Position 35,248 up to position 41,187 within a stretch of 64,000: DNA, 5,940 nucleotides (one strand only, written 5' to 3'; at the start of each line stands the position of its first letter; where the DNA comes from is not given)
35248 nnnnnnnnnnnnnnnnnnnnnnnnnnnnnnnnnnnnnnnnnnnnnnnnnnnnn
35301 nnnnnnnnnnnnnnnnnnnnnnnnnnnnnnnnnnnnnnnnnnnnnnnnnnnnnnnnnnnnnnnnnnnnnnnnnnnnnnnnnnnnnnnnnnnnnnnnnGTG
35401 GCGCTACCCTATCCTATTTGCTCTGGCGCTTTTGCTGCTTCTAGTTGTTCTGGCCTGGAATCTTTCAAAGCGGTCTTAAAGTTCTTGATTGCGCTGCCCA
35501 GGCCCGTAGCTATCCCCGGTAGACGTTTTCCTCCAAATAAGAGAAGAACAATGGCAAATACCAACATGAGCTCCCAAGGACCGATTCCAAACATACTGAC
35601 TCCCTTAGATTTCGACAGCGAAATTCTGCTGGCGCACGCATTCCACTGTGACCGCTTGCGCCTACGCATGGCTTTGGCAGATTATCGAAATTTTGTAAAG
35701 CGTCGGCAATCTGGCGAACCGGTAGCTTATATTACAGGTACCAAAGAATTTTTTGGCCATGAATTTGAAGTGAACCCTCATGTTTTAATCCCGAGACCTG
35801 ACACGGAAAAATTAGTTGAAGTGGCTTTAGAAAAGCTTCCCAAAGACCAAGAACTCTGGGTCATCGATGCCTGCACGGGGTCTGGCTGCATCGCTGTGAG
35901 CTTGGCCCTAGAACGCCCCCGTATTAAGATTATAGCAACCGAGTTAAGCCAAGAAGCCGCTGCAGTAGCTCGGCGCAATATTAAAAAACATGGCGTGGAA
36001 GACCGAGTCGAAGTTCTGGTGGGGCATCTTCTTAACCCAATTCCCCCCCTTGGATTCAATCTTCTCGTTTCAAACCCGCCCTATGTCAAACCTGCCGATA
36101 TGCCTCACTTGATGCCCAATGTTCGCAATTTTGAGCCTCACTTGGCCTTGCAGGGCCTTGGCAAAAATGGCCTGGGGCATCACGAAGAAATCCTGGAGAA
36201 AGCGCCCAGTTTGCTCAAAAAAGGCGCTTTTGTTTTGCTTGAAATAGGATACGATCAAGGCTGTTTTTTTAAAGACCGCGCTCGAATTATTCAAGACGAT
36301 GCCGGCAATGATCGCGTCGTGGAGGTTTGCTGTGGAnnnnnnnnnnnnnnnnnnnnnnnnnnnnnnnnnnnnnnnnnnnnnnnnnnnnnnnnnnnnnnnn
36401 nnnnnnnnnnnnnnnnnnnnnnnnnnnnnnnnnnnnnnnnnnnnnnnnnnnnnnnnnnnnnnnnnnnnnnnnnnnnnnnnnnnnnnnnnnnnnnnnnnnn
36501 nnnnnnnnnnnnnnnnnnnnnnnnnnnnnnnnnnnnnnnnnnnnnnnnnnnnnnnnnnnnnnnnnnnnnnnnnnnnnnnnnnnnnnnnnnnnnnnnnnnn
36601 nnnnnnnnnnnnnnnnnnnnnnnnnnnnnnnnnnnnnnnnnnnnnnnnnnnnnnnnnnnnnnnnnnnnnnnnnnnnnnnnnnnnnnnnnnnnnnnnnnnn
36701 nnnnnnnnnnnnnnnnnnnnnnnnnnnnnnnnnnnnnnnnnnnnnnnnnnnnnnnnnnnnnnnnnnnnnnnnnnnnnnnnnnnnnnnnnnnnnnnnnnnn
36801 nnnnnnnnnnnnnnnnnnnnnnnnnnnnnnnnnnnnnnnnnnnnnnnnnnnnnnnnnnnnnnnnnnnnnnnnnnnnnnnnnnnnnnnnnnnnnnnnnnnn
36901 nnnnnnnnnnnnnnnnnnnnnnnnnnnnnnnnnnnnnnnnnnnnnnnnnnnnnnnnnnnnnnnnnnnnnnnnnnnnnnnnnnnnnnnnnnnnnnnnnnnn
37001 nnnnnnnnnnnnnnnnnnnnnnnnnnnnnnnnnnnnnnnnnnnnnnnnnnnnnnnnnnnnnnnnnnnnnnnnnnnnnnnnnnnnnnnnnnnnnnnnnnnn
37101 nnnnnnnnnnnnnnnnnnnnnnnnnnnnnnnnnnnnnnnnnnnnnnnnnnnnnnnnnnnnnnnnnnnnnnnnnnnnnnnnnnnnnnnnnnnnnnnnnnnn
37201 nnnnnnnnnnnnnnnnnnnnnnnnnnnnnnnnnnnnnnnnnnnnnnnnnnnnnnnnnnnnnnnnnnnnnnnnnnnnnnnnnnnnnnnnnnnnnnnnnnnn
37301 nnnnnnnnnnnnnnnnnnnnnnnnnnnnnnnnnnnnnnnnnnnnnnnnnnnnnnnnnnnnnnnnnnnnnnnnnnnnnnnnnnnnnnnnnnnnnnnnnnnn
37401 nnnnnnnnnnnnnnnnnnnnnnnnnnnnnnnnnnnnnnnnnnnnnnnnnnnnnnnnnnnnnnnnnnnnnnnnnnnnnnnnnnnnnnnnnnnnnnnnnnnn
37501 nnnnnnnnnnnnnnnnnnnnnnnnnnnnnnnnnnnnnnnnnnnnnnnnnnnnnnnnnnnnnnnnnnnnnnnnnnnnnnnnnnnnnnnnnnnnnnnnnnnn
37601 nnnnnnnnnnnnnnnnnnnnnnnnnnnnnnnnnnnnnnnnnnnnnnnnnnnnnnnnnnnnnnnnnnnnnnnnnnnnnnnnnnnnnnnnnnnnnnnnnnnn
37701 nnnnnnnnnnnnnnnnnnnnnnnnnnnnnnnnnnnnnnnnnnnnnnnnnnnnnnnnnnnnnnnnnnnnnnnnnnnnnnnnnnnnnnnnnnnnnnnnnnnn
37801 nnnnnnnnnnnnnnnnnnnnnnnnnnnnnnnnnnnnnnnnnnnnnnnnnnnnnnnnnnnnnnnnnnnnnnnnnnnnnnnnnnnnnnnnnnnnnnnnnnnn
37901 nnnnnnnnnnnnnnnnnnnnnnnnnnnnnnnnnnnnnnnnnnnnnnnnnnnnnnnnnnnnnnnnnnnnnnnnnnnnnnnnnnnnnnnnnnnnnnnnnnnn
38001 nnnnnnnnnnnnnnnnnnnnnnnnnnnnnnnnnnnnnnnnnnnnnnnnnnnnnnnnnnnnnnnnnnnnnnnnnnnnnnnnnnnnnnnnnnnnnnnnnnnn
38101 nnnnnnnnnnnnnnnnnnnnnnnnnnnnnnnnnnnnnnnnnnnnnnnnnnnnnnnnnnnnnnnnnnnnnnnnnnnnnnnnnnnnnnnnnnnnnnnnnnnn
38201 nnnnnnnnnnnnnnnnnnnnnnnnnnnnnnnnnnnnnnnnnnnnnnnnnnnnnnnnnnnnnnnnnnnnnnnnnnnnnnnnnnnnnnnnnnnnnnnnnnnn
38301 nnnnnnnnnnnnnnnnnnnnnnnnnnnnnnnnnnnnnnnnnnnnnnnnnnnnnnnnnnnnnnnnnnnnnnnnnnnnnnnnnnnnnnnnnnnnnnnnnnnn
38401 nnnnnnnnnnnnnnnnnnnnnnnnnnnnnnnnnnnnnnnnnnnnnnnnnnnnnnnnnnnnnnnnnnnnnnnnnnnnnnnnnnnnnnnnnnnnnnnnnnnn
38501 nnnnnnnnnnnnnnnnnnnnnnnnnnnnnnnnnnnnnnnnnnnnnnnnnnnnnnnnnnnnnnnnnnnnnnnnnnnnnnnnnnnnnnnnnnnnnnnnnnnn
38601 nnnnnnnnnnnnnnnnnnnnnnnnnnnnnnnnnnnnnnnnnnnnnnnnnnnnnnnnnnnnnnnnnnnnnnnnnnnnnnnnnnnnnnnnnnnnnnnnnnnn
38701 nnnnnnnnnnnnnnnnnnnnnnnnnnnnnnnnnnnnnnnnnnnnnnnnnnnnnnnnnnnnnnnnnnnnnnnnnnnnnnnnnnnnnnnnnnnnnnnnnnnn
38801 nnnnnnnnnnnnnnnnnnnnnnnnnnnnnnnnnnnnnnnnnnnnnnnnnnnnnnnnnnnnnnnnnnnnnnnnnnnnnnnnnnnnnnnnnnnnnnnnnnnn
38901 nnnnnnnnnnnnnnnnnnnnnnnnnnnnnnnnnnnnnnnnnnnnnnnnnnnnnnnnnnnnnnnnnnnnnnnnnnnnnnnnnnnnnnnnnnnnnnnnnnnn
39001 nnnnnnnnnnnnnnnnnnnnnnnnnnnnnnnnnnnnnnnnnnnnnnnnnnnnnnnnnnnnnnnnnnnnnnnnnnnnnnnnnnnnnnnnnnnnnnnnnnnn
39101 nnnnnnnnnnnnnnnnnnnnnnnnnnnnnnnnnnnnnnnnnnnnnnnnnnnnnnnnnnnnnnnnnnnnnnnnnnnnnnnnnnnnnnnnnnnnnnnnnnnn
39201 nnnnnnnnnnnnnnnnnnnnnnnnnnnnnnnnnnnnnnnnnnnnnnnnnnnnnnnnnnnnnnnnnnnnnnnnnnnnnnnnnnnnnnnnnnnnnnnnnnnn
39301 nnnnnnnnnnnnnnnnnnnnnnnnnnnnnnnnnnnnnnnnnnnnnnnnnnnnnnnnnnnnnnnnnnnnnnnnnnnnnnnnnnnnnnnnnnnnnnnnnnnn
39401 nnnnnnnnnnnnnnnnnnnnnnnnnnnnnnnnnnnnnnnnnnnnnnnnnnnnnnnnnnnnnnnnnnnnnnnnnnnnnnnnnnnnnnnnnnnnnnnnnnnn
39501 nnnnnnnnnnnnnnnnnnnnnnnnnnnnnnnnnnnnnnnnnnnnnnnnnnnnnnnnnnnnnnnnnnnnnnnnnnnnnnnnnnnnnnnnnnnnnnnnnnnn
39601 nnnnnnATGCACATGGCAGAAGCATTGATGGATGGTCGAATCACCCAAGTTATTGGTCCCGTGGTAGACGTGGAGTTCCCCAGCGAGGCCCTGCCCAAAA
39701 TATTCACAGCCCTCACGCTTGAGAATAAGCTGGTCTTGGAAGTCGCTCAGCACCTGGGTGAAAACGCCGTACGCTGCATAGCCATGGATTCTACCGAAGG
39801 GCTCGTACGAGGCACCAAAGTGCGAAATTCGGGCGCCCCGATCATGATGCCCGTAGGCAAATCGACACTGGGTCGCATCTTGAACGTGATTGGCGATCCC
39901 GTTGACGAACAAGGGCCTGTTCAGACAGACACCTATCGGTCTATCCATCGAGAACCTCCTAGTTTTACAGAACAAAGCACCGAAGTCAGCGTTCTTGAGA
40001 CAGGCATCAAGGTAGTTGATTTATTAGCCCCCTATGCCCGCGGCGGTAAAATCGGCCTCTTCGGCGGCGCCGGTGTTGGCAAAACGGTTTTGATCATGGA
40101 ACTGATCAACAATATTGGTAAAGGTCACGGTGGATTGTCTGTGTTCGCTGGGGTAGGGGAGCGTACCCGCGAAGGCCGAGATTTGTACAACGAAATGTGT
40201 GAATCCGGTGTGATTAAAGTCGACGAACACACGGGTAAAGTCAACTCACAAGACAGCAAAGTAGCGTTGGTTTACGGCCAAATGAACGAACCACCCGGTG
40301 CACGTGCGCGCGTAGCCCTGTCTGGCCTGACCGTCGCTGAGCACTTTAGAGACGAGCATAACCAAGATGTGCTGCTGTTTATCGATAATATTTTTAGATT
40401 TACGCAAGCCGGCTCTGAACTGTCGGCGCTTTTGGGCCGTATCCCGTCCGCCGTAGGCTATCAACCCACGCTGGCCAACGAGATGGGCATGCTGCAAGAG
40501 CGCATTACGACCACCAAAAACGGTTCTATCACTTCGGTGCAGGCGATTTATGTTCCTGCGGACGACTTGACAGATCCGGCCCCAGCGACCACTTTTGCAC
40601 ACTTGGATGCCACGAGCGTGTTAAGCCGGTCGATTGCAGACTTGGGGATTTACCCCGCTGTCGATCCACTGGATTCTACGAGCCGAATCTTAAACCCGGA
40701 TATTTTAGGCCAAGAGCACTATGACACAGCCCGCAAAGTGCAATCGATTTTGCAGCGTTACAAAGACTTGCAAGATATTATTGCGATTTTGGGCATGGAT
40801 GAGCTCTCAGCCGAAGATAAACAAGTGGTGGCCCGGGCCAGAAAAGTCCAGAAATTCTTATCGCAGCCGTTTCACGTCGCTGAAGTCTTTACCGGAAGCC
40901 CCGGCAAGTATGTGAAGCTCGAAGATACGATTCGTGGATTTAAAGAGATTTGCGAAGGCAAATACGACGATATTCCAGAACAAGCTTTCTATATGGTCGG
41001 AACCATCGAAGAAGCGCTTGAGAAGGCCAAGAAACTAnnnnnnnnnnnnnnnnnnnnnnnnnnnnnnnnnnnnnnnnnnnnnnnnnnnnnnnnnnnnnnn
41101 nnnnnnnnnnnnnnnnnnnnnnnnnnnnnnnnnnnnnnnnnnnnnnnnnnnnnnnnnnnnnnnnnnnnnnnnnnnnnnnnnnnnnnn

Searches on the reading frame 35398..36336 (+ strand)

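Call 77: search_protein_families(library=pfam, proteins=[window:35398-36336:+], max_evalue=0.001)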
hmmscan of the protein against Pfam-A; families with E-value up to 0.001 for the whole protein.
window:35398-36336:+ (313 aa): 8 families
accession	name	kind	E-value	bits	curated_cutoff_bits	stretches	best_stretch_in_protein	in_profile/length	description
PF05175.20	MTS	-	4.6e-13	49.6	23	1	142-233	22-112/170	Methyltransferase small domain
PF17827.6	PrmC_N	-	1.1e-08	35.9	23.4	1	72-114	20-71/71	PrmC N-terminal domain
PF13847.12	Methyltransf_31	-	9.1e-07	29.1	27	1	152-279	4-108/145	Methyltransferase domain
PF13649.12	Methyltransf_25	-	5.4e-06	27.5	27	1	155-242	1-89/97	Methyltransferase domain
PF06325.19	PrmA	-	4.6e-05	23.5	22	1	142-208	153-217/296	Ribosomal protein L11 methyltransferase (PrmA)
PF12847.13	Methyltransf_18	-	7.7e-05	23.2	27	1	154-216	17-79/151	Methyltransferase domain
PF09445.16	Methyltransf_15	-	0.00035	20.6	22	1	155-213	4-60/165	RNA cap guanine-N2 methyltransferase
PF03602.21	Cons_hypoth95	-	0.00041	20.5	24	1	136-239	25-133/182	Conserved hypothetical protein 95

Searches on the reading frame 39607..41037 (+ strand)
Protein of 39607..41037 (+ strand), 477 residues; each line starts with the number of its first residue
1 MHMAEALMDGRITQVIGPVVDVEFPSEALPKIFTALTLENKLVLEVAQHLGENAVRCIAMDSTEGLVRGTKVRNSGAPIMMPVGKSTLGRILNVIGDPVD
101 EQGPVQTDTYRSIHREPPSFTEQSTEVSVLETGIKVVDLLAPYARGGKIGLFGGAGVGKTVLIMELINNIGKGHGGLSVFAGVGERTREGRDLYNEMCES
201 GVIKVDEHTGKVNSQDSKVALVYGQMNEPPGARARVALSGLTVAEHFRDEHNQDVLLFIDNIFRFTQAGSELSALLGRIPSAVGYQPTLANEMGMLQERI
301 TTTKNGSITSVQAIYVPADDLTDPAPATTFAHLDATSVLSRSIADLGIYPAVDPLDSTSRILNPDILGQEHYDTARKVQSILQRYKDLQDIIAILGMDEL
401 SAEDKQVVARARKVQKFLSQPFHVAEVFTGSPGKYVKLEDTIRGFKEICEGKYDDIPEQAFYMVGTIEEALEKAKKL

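Call 30: search_protein_families(library=pfam, proteins=[window:39607-41037:+], max_evalue=0.001)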
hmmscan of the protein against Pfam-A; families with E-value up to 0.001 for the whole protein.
window:39607-41037:+ (477 aa): 3 families
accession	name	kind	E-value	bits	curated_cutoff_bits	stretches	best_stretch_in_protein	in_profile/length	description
PF00006.31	ATP-synt_ab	-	5.1e-66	222.8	29.5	1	133-359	1-213/213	ATP synthase alpha/beta family, nucleotide-binding domain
PF02874.29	ATP-synt_ab_N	-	2e-22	79.9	20.9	1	12-76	1-69/69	ATP synthase alpha/beta family, beta-barrel domain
PF22919.1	ATP-synt_VA_C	-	7.6e-18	64.9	24.7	1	366-454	7-98/101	C-terminal domain of V and A type ATP synthase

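Call 39: list_cluster_members(proteins=[window:39607-41037:+, window:49370-50905:+, window:56346-57080:+, window:26357-27946:-, window:36299-37597:+, window:15444-16487:-, window:11151-12221:+, window:18070-20151:+])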
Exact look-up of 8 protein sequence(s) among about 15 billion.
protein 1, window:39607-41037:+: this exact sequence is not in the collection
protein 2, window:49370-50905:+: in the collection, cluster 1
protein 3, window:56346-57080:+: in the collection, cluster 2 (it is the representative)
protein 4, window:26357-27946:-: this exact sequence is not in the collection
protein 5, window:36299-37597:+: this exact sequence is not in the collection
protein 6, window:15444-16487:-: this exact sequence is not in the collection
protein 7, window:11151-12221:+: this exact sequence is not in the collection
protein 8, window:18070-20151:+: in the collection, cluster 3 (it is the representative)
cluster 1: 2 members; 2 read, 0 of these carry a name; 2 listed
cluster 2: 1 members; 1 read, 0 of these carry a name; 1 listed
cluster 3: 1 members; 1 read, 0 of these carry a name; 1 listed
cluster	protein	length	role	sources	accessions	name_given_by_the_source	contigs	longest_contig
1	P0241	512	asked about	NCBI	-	-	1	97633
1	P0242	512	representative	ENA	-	-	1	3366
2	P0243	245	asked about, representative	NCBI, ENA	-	-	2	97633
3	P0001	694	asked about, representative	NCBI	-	-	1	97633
